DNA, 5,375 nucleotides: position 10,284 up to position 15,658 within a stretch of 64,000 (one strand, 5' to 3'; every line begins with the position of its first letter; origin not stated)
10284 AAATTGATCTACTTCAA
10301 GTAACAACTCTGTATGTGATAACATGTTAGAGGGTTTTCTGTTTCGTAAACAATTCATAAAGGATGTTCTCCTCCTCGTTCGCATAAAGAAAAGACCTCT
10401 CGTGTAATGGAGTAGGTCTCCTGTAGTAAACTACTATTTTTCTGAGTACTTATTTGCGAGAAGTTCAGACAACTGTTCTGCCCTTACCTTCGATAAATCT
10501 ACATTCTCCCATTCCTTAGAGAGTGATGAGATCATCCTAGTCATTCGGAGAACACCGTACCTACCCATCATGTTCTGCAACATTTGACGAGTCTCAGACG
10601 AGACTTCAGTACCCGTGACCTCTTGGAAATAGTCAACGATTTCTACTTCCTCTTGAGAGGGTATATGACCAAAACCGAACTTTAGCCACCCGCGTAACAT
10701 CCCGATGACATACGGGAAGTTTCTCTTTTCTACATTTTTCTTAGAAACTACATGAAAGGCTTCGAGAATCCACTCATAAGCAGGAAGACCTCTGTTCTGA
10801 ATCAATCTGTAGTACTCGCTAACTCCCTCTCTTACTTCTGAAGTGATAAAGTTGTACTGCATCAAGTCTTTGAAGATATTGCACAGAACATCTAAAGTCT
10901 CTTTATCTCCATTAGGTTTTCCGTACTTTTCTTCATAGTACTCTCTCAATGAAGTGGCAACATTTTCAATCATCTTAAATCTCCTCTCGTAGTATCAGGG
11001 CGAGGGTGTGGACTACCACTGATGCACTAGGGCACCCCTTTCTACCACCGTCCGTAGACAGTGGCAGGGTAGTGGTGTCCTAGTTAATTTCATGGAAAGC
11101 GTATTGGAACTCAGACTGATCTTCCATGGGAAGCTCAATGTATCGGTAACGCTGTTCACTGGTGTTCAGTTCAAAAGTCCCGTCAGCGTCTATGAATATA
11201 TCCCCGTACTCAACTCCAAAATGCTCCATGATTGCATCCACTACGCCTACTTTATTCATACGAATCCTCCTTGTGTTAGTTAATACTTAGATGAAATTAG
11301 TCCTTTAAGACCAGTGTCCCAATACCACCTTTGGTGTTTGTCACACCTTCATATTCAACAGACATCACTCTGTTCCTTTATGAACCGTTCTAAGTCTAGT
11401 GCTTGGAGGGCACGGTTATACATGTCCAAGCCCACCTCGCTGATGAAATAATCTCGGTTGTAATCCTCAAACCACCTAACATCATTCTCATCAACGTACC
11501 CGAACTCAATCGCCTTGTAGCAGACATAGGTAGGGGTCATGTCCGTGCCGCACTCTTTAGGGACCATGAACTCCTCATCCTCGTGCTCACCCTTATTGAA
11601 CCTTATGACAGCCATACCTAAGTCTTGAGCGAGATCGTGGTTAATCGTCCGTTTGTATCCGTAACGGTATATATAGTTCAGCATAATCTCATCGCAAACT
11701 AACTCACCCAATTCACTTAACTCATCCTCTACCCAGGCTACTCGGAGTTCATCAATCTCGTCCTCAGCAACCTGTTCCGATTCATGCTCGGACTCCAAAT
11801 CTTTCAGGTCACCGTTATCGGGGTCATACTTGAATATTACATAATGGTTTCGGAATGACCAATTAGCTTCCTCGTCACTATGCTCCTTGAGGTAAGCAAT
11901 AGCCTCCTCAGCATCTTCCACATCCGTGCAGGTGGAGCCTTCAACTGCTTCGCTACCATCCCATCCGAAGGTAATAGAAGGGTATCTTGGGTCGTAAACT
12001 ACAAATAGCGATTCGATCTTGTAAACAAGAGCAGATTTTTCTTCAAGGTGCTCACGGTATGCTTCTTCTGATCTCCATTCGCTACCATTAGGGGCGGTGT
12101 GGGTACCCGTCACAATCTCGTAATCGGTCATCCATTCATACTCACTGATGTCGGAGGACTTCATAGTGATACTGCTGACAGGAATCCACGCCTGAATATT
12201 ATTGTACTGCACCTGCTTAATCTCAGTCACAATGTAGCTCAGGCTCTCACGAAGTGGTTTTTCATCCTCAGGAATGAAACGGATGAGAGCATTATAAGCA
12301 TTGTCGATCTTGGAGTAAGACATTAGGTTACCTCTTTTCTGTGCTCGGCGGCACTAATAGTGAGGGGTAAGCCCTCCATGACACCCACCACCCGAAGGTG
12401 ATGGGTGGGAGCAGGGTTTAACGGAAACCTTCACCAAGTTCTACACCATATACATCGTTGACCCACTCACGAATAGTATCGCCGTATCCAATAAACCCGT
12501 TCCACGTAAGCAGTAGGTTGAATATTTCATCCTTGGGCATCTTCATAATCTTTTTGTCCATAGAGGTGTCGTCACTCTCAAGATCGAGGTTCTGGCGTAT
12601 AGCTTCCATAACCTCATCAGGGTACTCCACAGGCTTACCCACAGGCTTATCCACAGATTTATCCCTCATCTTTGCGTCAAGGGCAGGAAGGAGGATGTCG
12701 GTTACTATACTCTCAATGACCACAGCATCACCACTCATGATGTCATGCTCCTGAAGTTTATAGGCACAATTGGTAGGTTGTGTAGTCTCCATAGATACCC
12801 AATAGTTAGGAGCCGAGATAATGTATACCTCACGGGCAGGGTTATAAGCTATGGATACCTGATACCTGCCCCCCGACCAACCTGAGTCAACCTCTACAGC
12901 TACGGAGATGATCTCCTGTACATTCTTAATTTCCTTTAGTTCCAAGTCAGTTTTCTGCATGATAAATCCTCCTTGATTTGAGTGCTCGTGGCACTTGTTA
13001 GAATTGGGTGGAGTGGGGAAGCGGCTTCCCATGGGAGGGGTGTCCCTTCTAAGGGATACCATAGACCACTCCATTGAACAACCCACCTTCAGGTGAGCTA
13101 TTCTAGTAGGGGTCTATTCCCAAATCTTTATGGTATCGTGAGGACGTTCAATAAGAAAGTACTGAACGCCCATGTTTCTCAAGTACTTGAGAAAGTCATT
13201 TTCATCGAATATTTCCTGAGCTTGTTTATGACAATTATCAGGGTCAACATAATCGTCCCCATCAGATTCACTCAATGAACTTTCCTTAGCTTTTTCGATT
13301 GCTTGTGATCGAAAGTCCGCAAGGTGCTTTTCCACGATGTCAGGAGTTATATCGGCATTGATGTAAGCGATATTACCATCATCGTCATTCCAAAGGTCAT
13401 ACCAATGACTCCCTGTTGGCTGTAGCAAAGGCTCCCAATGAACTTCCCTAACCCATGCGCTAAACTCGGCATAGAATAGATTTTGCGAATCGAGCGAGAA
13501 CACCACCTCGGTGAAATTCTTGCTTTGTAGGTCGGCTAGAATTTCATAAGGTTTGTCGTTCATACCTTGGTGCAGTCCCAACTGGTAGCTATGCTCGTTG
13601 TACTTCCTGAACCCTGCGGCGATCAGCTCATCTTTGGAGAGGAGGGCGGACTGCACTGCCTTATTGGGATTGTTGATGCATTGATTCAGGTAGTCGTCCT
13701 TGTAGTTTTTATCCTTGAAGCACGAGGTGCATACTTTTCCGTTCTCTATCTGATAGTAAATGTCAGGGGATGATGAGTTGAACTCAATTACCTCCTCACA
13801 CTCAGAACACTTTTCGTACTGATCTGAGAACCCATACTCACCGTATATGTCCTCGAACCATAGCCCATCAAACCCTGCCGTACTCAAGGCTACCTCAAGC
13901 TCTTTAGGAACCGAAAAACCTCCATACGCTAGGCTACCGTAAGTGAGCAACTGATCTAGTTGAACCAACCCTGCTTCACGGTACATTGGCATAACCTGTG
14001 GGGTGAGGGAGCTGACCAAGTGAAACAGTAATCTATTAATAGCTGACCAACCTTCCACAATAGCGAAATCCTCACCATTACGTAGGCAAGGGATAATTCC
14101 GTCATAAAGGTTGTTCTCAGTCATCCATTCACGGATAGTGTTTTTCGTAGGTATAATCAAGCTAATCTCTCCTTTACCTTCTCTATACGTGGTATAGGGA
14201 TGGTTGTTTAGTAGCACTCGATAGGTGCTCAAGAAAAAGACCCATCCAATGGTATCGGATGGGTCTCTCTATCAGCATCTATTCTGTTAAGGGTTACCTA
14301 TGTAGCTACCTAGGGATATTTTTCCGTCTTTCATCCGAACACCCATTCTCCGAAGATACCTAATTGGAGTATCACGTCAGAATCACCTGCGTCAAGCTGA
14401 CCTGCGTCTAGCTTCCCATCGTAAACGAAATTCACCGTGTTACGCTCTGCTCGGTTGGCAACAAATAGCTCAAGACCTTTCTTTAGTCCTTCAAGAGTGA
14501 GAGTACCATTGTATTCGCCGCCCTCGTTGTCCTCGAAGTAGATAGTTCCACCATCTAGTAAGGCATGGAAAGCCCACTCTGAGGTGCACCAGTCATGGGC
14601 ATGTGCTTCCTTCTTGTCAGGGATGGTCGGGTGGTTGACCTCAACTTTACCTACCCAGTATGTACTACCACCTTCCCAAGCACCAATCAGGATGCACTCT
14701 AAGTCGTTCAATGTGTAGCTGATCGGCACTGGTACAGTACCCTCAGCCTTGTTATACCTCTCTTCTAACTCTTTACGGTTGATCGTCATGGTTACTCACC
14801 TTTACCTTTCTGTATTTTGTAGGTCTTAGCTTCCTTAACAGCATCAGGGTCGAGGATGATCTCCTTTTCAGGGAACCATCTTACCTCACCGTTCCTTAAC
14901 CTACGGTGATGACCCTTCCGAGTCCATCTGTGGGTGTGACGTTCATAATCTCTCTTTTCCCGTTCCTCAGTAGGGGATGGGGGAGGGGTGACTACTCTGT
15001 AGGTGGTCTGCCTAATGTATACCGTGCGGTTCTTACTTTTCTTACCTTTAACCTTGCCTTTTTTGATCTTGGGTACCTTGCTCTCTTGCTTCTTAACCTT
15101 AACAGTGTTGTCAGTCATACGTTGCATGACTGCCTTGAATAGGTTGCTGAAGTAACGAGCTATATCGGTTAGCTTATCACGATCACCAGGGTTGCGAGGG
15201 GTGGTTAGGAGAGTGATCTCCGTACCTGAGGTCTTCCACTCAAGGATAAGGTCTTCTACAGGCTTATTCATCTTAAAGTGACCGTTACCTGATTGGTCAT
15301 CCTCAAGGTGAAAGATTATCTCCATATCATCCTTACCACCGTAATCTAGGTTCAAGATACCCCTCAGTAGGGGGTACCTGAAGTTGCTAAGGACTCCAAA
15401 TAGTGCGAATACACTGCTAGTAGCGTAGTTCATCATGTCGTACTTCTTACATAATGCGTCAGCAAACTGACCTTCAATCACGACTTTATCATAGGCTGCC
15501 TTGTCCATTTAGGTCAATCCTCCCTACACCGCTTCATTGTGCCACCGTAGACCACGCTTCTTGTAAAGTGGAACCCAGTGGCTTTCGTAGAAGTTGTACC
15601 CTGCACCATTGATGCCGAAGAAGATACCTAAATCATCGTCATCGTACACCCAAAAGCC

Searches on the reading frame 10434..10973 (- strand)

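Call 10: search_protein_families(library=pfam, proteins=[window:10434-10973:-], max_evalue=0.01)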
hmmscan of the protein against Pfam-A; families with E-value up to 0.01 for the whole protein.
window:10434-10973:- (179 aa): 1 family
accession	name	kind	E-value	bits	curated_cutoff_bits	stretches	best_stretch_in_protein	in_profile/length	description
PF07261.16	DnaB_2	-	0.00096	19.2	22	0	58-98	24-61/74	Replication initiation and membrane attachment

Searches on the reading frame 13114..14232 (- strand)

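Call 11: search_protein_families(library=pfam, proteins=[window:13114-14232:-], max_evalue=0.01)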
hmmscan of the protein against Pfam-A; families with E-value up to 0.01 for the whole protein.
window:13114-14232:- (372 aa): 0 families

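Call 13: search_protein_families(library=phrogs, proteins=[window:13114-14232:-], max_evalue=0.001)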
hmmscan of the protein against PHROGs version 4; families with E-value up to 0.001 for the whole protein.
window:13114-14232:- (372 aa): 1 family
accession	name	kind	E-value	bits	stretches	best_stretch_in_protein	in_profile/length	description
phrog_35561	-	unknown function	1.2e-12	48.8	1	127-268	93-255/293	-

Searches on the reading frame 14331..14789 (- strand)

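Call 11: search_protein_families(library=pfam, proteins=[window:14331-14789:-], max_evalue=0.01)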
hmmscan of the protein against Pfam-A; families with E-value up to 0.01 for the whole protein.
window:14331-14789:- (152 aa): 0 families

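Call 13: search_protein_families(library=phrogs, proteins=[window:14331-14789:-], max_evalue=0.001)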
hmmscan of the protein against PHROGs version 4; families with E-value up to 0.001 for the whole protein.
window:14331-14789:- (152 aa): 1 family
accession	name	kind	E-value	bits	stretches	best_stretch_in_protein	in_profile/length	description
phrog_2355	-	unknown function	1.2e-15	59.2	1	26-152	12-146/146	-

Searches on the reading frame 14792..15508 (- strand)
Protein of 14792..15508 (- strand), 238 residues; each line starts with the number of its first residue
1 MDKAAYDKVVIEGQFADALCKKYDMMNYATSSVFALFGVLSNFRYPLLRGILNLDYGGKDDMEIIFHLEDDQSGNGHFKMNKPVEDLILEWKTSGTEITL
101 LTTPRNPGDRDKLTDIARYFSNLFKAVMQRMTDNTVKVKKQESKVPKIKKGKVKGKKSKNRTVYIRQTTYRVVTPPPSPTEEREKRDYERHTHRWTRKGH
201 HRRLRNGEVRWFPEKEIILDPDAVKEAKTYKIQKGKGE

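Call 11: search_protein_families(library=pfam, proteins=[window:14792-15508:-], max_evalue=0.01)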
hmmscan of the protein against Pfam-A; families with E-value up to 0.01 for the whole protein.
window:14792-15508:- (238 aa): 0 families

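Call 13: search_protein_families(library=phrogs, proteins=[window:14792-15508:-], max_evalue=0.001)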
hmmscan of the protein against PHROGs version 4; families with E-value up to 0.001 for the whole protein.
window:14792-15508:- (238 aa): 1 family
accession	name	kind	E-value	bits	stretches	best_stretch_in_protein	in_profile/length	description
phrog_10678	-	unknown function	2e-15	58.4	1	65-212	53-196/214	-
